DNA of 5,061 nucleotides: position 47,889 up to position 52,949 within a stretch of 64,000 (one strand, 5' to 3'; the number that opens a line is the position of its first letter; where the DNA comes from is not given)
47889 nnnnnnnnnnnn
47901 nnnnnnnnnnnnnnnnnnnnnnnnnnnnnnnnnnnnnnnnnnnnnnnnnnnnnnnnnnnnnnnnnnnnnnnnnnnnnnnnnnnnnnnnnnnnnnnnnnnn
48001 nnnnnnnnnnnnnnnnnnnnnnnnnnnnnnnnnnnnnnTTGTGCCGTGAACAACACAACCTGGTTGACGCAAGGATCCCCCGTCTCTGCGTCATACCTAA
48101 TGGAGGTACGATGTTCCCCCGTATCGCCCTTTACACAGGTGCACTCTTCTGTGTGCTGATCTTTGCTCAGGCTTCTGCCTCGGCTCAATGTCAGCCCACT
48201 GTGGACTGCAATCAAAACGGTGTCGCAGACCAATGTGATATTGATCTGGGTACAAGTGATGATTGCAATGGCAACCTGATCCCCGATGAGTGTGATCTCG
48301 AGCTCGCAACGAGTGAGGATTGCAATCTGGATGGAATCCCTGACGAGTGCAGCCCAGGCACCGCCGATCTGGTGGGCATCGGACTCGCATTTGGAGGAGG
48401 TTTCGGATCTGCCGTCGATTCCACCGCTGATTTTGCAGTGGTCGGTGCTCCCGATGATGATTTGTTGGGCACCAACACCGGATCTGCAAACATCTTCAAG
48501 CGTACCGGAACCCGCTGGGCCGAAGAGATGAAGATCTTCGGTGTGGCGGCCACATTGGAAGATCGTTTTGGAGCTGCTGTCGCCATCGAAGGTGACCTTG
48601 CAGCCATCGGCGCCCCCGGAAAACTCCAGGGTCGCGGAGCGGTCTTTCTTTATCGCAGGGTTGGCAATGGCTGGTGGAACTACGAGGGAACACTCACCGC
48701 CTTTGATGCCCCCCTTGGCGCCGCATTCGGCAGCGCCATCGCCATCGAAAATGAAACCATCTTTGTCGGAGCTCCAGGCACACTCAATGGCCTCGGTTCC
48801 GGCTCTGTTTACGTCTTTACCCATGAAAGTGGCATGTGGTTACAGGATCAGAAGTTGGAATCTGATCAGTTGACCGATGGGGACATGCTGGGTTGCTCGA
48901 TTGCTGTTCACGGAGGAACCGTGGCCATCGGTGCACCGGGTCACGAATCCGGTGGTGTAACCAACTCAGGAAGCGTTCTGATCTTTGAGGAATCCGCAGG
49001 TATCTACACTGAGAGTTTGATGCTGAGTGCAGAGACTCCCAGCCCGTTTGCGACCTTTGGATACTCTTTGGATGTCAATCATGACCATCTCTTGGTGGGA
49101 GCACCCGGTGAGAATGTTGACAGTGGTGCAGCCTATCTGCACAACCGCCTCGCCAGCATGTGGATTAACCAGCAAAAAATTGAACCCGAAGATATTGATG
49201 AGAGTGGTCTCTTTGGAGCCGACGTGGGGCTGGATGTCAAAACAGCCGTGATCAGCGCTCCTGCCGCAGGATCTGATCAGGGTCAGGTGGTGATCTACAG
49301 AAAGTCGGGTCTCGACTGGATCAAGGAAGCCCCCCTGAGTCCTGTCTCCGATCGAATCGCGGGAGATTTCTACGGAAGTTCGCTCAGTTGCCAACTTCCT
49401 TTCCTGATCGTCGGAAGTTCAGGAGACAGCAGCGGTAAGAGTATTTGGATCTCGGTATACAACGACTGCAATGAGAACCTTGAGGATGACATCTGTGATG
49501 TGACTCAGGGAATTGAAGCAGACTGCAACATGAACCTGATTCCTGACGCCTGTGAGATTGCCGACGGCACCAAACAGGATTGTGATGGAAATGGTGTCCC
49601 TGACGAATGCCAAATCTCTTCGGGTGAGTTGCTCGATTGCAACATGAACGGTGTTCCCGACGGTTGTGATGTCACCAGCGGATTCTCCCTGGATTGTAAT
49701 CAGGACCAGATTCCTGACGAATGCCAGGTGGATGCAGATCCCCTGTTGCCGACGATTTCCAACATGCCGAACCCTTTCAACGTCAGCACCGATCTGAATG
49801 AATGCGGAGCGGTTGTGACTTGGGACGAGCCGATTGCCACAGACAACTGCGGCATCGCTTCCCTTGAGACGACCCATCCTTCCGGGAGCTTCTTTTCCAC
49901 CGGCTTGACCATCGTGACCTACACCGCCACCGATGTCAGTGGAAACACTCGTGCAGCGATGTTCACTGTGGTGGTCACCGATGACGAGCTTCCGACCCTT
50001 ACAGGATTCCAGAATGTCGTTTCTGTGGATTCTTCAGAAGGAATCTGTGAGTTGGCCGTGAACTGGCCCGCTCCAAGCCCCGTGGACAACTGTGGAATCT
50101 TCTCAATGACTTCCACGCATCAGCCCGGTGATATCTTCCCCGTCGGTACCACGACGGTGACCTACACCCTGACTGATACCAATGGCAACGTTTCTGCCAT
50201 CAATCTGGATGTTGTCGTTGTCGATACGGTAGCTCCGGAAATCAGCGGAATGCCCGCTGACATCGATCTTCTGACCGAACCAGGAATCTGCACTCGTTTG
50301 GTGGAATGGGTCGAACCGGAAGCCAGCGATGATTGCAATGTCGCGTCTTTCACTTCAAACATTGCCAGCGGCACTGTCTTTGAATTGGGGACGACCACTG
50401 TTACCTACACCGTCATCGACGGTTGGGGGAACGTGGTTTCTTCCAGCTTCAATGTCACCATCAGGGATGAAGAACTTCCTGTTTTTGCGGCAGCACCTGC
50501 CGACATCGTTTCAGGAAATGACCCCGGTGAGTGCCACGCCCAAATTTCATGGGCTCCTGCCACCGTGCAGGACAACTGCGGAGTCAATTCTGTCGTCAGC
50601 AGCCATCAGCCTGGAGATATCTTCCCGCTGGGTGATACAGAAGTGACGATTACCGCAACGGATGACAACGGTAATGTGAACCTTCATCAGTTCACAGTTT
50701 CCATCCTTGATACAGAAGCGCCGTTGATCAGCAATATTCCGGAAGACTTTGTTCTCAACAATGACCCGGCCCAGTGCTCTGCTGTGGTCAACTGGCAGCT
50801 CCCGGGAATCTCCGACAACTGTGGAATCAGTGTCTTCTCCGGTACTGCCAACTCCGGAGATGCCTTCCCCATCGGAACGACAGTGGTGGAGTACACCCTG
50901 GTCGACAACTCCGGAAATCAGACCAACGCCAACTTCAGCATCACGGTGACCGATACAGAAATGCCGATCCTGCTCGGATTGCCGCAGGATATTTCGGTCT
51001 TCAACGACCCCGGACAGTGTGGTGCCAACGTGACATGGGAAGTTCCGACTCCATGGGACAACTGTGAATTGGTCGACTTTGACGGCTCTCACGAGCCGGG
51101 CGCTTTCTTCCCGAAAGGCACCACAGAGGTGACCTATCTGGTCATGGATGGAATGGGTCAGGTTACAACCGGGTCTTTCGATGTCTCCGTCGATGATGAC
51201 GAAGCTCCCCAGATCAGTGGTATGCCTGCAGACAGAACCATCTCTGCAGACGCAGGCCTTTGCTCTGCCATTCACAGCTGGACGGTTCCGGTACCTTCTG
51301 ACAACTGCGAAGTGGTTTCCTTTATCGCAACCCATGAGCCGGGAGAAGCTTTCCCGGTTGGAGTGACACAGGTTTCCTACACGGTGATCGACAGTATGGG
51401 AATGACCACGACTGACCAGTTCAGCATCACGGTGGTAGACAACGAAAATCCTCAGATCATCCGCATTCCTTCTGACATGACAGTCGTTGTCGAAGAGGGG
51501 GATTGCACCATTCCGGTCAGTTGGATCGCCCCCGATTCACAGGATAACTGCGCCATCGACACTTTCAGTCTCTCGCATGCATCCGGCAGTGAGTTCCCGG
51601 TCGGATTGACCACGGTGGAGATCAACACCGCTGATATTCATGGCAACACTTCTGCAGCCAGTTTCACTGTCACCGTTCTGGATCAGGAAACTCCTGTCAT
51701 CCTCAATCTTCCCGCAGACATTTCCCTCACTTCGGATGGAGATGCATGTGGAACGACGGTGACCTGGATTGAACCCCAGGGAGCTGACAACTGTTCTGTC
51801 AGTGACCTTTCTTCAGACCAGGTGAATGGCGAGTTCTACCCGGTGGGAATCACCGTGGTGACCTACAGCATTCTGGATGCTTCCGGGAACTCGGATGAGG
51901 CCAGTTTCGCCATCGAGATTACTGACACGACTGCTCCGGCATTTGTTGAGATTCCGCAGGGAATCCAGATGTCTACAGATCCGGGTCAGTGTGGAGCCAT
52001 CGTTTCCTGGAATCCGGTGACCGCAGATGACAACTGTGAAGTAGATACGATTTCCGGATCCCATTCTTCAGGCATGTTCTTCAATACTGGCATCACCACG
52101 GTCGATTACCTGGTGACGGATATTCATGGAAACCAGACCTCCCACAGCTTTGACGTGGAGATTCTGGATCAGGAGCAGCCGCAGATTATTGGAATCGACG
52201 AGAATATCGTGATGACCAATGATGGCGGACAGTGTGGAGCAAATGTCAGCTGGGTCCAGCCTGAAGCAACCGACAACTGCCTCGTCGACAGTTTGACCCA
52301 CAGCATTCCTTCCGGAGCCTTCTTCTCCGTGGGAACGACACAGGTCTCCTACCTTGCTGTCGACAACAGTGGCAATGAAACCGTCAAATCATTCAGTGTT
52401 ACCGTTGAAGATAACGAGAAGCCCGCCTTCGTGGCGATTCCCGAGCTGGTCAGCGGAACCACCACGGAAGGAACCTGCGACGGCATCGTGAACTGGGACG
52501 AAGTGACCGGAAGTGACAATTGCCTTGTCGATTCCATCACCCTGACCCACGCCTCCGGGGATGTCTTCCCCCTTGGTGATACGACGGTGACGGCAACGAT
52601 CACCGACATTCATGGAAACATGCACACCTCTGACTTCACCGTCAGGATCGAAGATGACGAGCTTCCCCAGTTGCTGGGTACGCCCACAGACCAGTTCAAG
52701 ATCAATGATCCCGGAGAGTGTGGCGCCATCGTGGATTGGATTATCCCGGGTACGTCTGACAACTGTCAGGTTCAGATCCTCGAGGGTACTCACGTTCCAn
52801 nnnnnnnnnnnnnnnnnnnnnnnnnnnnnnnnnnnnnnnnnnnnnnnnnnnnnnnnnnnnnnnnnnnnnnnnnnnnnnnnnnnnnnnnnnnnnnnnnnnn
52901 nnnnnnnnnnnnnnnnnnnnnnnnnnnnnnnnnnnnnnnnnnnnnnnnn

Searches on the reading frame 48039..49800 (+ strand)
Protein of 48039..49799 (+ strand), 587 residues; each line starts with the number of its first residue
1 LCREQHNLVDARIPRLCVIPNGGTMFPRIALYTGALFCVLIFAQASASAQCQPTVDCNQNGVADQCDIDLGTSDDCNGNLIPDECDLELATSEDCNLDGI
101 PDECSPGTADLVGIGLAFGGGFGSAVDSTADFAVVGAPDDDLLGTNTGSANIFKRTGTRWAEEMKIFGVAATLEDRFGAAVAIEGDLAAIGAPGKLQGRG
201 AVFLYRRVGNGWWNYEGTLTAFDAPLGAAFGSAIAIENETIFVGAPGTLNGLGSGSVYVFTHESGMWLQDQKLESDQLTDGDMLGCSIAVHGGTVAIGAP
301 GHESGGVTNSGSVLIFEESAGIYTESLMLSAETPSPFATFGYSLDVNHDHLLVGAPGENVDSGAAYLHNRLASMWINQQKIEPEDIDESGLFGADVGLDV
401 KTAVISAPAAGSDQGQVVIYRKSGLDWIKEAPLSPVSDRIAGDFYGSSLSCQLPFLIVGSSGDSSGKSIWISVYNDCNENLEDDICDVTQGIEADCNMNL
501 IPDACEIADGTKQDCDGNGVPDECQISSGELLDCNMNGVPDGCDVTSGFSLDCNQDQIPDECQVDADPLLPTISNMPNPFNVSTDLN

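Call 9: search_protein_families(library=ncbifam, proteins=[window:48039-49800:+], max_evalue=1)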
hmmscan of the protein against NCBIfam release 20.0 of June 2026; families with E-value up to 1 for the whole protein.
window:48039-49800:+ (587 aa): 0 families

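Call 10: search_protein_families(library=pfam, proteins=[window:48039-49799:+], max_evalue=1)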
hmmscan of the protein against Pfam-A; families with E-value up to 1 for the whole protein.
window:48039-49799:+ (587 aa): 2 families
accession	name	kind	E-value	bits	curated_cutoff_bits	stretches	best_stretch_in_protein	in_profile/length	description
PF14312.12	FG-GAP_2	-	2.1e-46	156.3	23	7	213-260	1-49/49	FG-GAP repeat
PF01839.29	FG-GAP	-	0.29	11.5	22.1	0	351-367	18-36/37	FG-GAP repeat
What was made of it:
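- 48378..49463 (+): Integrin-alpha-like FG-GAP beta-propeller (7 FG-GAP_2 matches), inserted between two repeat arrays. Pfam PF14312, 156 bits, 7 stretches (call 10).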

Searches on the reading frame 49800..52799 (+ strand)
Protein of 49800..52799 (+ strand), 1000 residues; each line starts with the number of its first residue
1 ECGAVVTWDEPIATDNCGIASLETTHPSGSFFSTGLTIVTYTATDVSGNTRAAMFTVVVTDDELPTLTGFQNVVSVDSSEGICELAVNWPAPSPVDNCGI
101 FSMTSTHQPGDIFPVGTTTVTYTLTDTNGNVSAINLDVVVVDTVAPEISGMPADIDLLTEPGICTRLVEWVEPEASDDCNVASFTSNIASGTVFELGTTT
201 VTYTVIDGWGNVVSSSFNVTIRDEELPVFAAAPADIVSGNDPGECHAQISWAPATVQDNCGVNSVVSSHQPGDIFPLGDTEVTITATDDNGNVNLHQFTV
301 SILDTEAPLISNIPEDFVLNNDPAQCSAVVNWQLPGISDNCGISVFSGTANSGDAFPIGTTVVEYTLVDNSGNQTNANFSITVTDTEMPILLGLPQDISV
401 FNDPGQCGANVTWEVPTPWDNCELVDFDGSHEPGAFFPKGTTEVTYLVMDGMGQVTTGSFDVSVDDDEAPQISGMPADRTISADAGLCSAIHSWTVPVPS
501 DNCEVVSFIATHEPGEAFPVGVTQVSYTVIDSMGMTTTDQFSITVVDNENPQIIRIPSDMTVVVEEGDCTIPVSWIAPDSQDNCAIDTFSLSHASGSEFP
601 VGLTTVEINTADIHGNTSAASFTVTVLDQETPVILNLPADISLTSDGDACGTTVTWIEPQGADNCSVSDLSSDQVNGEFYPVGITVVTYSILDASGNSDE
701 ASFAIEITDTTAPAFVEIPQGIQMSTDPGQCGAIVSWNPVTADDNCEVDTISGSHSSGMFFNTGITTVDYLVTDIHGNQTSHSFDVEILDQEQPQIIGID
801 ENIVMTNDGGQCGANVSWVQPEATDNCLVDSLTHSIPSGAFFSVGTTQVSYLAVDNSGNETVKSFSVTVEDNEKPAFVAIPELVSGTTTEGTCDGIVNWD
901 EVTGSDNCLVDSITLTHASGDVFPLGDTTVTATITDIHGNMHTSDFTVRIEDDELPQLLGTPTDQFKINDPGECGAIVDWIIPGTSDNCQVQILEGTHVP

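Call 10: search_protein_families(library=pfam, proteins=[window:49800-52799:+], max_evalue=1)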
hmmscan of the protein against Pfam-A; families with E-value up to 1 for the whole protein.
window:49800-52799:+ (1000 aa): 8 families
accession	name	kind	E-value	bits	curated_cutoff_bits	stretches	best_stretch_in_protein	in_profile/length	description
PF02494.22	HYR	-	2.1e-136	445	21.7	12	223-302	2-81/81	HYR domain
PF23237.1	HYR_4C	-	3.1e-07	30.9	27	2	4-58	15-72/73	HYR-like domain with 4 cysteines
PF09367.16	CpeS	-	0.0033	17.6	23.3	0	783-825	33-75/170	CpeS-like protein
PF16403.11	Bact_surface_Ig-like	-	0.0069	16.9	27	0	115-135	46-66/71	Bacterial surface protein, Ig-like domain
PF21661.2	DUF6860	-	0.077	13.4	27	1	531-591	57-116/125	Domain of unknown function (DUF6860)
PF25523.1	Ig_RIMBP2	-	0.081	13.4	27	0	718-745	5-32/105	RIMBP2-like, immunoglobulin-like domain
PF15418.12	DUF4625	-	0.11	13.2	27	0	276-302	104-130/131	Domain of unknown function (DUF4625)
PF17963.7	Big_9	-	0.97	10.8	23.6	0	197-220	66-89/89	Bacterial Ig domain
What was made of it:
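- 49764..59720 (+): About 41 HYR domains, with 82 Cys (two per domain). Pfam HYR: 12 stretches in the first 1,000 aa scanned (call 10).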
